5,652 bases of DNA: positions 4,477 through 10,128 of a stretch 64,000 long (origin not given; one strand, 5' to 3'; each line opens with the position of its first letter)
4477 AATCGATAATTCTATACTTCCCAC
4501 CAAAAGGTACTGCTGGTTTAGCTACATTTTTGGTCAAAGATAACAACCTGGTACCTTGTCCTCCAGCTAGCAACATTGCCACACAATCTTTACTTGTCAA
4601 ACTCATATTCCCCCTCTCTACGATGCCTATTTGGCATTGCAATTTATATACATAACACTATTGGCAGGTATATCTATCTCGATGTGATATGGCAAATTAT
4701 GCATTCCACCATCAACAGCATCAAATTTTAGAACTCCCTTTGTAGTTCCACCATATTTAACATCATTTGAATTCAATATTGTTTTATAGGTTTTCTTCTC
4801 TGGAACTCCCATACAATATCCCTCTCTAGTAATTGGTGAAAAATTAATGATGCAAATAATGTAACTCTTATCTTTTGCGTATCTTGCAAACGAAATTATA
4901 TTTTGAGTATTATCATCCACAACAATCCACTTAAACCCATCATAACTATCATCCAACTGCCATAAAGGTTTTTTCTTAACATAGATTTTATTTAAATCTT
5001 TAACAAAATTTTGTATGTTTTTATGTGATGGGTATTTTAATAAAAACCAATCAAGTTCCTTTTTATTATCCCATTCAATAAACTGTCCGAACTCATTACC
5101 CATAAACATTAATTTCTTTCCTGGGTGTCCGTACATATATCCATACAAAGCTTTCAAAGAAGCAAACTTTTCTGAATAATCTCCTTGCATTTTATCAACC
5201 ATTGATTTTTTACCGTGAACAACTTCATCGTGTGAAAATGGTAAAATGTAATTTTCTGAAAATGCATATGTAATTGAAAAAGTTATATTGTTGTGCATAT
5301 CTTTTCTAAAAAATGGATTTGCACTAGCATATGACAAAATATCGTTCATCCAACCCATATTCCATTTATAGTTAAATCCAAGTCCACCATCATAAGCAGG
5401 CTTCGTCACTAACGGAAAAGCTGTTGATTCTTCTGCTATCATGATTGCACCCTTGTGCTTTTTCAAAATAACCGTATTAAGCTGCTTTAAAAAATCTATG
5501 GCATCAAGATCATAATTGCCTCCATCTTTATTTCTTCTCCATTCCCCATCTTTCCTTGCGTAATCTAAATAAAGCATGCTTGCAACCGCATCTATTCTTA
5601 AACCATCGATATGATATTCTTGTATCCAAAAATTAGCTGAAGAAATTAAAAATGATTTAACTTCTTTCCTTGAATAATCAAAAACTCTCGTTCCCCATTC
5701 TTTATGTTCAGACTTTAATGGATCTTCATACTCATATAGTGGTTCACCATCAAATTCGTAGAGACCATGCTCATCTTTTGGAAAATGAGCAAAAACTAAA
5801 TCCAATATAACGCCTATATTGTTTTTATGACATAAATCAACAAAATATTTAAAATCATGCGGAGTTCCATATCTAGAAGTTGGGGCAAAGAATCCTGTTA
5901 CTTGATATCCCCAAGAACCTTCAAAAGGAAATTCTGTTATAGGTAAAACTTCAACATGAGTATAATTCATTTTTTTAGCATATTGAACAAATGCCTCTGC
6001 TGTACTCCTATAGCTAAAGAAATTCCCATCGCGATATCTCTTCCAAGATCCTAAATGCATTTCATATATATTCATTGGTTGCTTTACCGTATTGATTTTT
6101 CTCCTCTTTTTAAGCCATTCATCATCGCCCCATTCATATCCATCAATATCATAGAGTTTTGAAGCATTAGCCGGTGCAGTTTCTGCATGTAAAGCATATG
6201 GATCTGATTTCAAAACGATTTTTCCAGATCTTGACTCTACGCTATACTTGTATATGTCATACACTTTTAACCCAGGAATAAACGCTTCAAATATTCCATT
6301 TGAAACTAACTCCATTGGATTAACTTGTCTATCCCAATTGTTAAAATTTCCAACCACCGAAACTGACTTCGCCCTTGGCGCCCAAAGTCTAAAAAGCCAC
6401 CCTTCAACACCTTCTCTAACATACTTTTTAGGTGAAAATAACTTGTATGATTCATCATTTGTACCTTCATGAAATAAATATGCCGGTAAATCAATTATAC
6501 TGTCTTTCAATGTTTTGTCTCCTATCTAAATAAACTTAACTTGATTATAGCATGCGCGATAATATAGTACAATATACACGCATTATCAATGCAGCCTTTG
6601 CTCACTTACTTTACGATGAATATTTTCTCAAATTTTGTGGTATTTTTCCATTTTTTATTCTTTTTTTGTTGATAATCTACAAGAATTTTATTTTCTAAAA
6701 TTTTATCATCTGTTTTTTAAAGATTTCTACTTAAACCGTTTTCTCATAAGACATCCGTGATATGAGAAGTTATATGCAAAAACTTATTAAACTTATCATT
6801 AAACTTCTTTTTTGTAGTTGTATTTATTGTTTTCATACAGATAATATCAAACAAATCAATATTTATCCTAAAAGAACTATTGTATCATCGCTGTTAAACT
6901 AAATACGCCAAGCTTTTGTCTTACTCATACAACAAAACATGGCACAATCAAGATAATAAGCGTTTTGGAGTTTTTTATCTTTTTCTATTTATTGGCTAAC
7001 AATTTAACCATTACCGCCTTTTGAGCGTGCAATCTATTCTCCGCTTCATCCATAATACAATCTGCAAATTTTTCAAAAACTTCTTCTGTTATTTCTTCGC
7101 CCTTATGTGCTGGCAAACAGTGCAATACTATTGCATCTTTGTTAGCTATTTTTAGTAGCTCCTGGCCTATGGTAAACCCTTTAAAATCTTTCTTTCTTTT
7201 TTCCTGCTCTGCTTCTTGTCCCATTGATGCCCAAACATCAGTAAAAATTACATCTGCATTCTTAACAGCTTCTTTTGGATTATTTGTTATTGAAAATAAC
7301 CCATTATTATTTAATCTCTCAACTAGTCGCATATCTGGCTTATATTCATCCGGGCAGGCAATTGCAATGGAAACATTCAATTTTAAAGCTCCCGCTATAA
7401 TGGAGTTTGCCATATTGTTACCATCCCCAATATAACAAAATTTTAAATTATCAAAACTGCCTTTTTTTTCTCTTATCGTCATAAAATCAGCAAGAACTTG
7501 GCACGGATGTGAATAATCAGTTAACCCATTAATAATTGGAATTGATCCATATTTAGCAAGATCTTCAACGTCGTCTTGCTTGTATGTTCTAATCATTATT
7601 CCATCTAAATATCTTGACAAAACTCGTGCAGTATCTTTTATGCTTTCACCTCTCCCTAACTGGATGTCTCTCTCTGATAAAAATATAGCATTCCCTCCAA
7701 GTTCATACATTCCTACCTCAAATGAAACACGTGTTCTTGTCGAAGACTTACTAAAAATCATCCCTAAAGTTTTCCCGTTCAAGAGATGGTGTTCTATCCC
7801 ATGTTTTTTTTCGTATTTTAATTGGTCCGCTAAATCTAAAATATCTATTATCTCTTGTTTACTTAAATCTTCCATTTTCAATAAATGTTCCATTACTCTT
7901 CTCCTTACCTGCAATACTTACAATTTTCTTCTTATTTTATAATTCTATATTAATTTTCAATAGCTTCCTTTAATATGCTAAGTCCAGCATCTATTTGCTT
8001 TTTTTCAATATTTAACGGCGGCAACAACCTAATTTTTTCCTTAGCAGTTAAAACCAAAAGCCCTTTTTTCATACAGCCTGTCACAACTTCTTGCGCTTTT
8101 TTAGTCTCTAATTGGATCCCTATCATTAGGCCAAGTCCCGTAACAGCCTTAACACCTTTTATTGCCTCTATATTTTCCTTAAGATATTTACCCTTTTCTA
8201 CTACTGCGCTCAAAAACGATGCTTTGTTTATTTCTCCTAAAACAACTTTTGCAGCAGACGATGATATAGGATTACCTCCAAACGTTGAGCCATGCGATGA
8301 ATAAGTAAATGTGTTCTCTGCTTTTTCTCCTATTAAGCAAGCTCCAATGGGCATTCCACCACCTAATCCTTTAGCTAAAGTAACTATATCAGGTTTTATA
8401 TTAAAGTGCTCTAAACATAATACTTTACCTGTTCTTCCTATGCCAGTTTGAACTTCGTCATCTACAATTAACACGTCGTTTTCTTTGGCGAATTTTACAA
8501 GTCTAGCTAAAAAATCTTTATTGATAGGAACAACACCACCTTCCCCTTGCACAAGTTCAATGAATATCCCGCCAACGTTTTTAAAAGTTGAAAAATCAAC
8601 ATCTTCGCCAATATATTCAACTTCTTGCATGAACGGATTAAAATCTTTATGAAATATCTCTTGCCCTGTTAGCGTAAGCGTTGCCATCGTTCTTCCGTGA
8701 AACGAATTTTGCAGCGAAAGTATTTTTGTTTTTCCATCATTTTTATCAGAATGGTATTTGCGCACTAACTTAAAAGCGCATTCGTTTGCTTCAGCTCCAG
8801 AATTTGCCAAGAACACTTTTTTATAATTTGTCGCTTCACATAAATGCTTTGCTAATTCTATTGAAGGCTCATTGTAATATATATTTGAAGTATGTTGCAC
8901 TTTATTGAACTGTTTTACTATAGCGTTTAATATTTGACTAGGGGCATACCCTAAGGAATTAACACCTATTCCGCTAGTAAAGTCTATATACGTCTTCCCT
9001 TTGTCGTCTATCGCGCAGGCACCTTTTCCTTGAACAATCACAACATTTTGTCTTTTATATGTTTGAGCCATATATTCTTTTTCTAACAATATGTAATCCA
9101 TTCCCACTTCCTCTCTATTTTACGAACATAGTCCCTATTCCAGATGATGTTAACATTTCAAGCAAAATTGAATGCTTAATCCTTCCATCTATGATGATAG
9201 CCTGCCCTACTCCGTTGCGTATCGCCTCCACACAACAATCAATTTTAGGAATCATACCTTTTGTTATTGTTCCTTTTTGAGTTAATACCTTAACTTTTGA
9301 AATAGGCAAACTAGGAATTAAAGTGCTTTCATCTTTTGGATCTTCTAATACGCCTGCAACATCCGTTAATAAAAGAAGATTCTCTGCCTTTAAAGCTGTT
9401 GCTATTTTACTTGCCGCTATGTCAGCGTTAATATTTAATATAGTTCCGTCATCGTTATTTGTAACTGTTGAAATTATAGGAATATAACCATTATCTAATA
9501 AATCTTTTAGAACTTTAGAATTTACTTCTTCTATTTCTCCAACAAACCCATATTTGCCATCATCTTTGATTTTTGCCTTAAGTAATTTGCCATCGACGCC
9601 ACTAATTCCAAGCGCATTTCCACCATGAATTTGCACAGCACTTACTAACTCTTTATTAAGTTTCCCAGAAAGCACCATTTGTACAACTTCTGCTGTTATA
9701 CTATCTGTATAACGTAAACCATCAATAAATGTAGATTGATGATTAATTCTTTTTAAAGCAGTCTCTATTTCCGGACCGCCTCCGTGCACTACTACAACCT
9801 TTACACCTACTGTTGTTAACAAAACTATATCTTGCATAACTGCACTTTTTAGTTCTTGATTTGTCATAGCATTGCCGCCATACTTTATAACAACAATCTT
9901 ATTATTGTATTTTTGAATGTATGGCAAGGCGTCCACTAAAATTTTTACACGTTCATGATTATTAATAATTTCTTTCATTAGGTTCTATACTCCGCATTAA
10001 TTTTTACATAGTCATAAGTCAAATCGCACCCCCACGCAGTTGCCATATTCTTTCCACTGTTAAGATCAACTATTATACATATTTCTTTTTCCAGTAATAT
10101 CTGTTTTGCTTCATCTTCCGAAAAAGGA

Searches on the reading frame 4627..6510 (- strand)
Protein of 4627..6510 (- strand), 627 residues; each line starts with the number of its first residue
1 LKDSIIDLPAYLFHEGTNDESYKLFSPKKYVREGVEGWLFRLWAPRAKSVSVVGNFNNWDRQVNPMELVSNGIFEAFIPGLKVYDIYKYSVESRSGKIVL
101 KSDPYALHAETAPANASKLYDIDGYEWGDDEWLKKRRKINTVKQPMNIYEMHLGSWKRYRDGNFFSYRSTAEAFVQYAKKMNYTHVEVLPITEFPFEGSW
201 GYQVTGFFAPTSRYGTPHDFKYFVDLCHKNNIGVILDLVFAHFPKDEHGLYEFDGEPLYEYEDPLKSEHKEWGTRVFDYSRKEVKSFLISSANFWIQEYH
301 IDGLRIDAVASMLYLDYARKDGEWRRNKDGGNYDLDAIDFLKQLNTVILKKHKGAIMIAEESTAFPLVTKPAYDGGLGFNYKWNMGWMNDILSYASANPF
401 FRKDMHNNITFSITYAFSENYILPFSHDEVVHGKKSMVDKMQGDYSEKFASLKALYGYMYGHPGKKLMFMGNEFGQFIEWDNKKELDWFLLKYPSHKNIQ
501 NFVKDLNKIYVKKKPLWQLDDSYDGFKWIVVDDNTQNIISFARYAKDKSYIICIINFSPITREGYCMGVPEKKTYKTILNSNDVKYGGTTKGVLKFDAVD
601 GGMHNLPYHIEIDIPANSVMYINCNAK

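Call 73: search_protein_families(library=pfam, proteins=[window:4627-6510:-], max_evalue=0.00001)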
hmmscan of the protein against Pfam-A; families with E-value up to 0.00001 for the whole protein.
window:4627-6510:- (627 aa): 3 families
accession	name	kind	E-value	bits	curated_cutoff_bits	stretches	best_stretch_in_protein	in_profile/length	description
PF00128.31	Alpha-amylase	-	2e-19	70.6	22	2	277-549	159-425/446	Alpha amylase, catalytic domain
PF02922.24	CBM_48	-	6.4e-19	68.5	22.4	1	32-106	8-83/83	Carbohydrate-binding module 48 (Isoamylase N-terminal domain)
PF02806.24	Alpha-amylase_C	-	1.3e-18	67.5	21.2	1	528-623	1-93/95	Alpha amylase, C-terminal all-beta domain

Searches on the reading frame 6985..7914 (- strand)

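Call 73: search_protein_families(library=pfam, proteins=[window:6985-7914:-], max_evalue=0.00001)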
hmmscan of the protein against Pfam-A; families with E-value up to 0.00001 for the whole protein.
window:6985-7914:- (309 aa): 2 families
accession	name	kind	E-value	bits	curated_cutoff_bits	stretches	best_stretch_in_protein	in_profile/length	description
PF02729.26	OTCace_N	-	1.6e-54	184.5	29.9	1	10-149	2-148/148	Aspartate/ornithine carbamoyltransferase, carbamoyl-P binding domain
PF00185.30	OTCace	-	7.2e-53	179.3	29.4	1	156-303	2-155/157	Aspartate/ornithine carbamoyltransferase, Asp/Orn binding domain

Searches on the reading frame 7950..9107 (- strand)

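Call 73: search_protein_families(library=pfam, proteins=[window:7950-9107:-], max_evalue=0.00001)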
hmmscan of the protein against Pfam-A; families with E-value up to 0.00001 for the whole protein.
window:7950-9107:- (385 aa): 1 family
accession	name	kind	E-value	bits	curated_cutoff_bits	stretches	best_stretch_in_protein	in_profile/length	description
PF00202.27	Aminotran_3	-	9e-99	331.3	30.5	1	13-383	2-403/403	Aminotransferase class-III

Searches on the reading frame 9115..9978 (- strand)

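Call 73: search_protein_families(library=pfam, proteins=[window:9115-9978:-], max_evalue=0.00001)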
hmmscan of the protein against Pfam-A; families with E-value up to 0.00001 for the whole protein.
window:9115-9978:- (287 aa): 1 family
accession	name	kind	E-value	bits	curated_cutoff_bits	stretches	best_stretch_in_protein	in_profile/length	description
PF00696.33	AA_kinase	-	5.3e-49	167.5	24.9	1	27-264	1-234/234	Amino acid kinase family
